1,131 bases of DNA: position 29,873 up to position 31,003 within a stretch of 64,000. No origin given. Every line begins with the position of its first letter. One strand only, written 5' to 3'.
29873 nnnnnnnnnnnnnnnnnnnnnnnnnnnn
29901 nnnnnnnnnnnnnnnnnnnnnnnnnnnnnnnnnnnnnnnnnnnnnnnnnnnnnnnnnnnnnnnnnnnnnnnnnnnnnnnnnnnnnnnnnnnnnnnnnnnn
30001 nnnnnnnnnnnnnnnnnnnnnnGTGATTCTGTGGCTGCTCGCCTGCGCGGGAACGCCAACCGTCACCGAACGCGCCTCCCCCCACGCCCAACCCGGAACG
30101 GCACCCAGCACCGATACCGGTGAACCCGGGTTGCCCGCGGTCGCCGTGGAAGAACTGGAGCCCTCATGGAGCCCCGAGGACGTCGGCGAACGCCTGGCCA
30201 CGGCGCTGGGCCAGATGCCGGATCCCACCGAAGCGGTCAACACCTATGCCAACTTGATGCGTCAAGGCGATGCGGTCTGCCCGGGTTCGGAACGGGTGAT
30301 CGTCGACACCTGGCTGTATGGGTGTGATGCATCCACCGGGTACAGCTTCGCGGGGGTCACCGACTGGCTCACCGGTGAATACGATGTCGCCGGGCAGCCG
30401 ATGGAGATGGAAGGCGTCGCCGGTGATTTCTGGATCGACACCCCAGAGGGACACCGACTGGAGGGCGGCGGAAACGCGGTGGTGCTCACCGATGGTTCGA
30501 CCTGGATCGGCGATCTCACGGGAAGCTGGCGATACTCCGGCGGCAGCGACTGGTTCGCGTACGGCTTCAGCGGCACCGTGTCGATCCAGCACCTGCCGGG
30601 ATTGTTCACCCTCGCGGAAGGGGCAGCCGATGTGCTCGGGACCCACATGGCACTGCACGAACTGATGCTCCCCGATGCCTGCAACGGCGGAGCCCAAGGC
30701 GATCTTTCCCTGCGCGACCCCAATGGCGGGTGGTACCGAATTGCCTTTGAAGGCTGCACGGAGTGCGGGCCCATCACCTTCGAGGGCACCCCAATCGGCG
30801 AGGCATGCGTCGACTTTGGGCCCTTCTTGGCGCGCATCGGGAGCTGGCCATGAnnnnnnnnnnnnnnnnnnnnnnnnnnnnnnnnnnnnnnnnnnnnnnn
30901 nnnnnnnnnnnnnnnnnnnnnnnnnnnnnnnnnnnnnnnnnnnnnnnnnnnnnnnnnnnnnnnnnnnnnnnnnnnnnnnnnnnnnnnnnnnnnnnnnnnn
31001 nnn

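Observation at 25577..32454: Split PSCyt / DUF1501 / DUF1549-like module, coupled by 4-nt overlaps and preceded by an M66-like protease lipoprotein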

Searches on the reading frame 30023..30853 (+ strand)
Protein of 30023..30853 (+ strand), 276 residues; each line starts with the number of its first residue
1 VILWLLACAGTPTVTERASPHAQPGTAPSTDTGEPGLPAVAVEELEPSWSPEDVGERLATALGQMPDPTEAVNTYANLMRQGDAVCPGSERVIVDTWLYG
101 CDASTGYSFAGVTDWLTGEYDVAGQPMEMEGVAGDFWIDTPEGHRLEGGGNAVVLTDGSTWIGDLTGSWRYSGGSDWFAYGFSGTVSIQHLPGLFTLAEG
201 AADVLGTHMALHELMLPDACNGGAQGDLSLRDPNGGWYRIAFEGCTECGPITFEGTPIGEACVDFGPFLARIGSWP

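Call 3: search_protein_families(library=pfam, proteins=[window:30023-30853:+], max_evalue=1)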
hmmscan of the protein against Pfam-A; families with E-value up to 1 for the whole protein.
window:30023-30853:+ (276 aa): 1 family
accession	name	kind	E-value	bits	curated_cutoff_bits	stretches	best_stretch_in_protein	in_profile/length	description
PF07503.17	zf-HYPF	-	0.087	13.1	23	1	231-250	10-29/34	HypF finger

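Call 4: search_protein_families(library=ncbifam, proteins=[window:30023-30853:+], max_evalue=1)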
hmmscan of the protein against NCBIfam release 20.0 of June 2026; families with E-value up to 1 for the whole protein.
window:30023-30853:+ (276 aa): 0 families

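Call 25: search_protein_representatives(protein=window:30023-30850:+)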
Query: 276 residues. Proteins with E-value up to 0.001 (for the whole library): 350; up to 1e-10: 201; up to 1e-30: 12. The best 150 are listed.
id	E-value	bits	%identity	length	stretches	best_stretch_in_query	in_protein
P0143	2.7e-121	421.2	67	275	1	1-275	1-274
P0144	3.8e-60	220.4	45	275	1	29-271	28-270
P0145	2.6e-59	217.7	69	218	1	65-236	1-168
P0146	9.2e-58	212.5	44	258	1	25-267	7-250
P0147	1.3e-48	182.5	39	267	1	27-270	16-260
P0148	7.3e-47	176.8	84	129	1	186-276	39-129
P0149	1.9e-45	172.1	40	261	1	32-266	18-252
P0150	3.6e-34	135.1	34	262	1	26-266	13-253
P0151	6.1e-34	134.3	38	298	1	3-270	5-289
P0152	3.0e-32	128.8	35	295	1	5-266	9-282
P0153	1.5e-31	126.5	35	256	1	19-224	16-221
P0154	3.3e-31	125.4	35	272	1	36-270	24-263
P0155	2.0e-30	122.8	36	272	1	35-268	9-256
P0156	2.2e-29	119.4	34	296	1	3-267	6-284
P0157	4.7e-29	118.3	37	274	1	21-272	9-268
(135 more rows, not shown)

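Call 36: predict_structure(alignment_id=A2)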
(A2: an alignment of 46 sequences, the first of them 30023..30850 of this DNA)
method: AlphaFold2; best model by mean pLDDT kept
length: 276 residues; sequences in the alignment: 46
mean_pLDDT: 93.6   pTM: 0.83
mean pLDDT of the five models: 93.6, 93.5, 93.5, 92.9, 92.3
residues with pLDDT >= 90: 232; 70-90: 27; 50-70: 17; < 50: 0
segments of 3 or more residues with pLDDT < 50: none
pLDDT, mean of each block of 10 residues (from residue 1): 66 69 74 82 95 98 97 98 96 95 98 98 95 99 98 97 98 97 98 97 97 98 96 98 97 98 98 93
secondary structure, 60 per line:
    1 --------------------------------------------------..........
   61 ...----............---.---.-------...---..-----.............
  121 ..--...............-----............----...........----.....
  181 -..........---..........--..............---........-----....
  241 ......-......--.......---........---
elements in order: H51-63 H68-79 E108-122 E125-139 E145-156 E161-171 H176-180 E182-191 E195-204 E207-217 E224-231 E237-246 E248-253 E256-262 H266-273

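Call 43: fold_search(model_id=the predicted structure, library=pdb)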
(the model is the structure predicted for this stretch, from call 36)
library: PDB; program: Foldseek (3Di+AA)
matches with E <= 10: 501; with E <= 0.001: 0
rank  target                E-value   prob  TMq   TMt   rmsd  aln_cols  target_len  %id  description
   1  6t4r_CCC              6.8e-02  0.18  0.14  0.17  13.9       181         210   14  Crystal structure of Trypanosoma brucei Morn1 (released 2020-11-18)
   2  6t68_A                7.6e-02  0.07  0.11  0.14  15.3       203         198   11  Crystal structure of Trypanosoma brucei Morn1 (released 2020-11-18)
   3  3qq2_C                1.3e-01  0.12  0.16  0.17  17.0       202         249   13  Crystal Structure of the Beta Domain of the Bordetella Autotransporter Brka (released 2011-04-13)
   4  4lzf_A                1.3e-01  0.07  0.11  0.17  15.6       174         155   10  A novel domain in the microcephaly protein CPAP suggests a role in centriole architecture (released 2013-09-11)
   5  9kf4                  2.3e-01  0.08  0.14  0.10  14.4       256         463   11  Crystal structure of Streptomyces sp. sulfotransferase Cpz4 involved in Caprazamycins Synthesis (released 2025-11-05)
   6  9fqr_MS               2.6e-01  0.05  0.12  0.14  15.0       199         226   12  96-nm repeat of axonemal doublet microtubules from bovine sperm (released 2025-03-26)
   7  2woz                  2.7e-01  0.06  0.11  0.10  17.3       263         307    6  The novel beta-propeller of the BTB-Kelch protein Krp1 provides the binding site for Lasp-1 that is necessary for pseudo (released 2009-09-01)
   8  9kf6                  2.7e-01  0.06  0.13  0.09  14.7       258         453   11  Crystal structure of the reaction intermediate of Streptomyces sp. sulfotransferase Cpz4 involved in caprazamycins synth (released 2025-11-05)
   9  6t6q_BBB              2.9e-01  0.08  0.15  0.19  13.7       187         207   14  Crystal structure of Toxoplasma gondii Morn1 (extended conformation). (released 2020-11-18)
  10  8url                  3.0e-01  0.06  0.13  0.09  20.3       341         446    6  The Apo NanJ structure from Clostridium perfringens (released 2024-09-04)
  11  6t6q_AAA              3.2e-01  0.09  0.16  0.20  13.6       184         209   15  Crystal structure of Toxoplasma gondii Morn1 (extended conformation). (released 2020-11-18)
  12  9e5c_3d               3.2e-01  0.07  0.14  0.07  15.8       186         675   15  Cryo-EM structure of 96 nm repeat of microtubule doublet from T. brucei flagellum (released 2025-03-12)
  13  7rxq_A                3.6e-01  0.04  0.12  0.12  16.7       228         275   11  Crystal structure of junctophilin-2 in complex with a CaV1.1 peptide (released 2022-02-23)
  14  9c20                  4.2e-01  0.05  0.14  0.10  17.0       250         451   11  The Sialidase NanJ in complex with Neu5,9Ac (released 2024-09-04)
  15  7dmp_A                4.5e-01  0.13  0.19  0.24  11.7       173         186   14  Mouse radial spoke complex (released 2021-07-21)
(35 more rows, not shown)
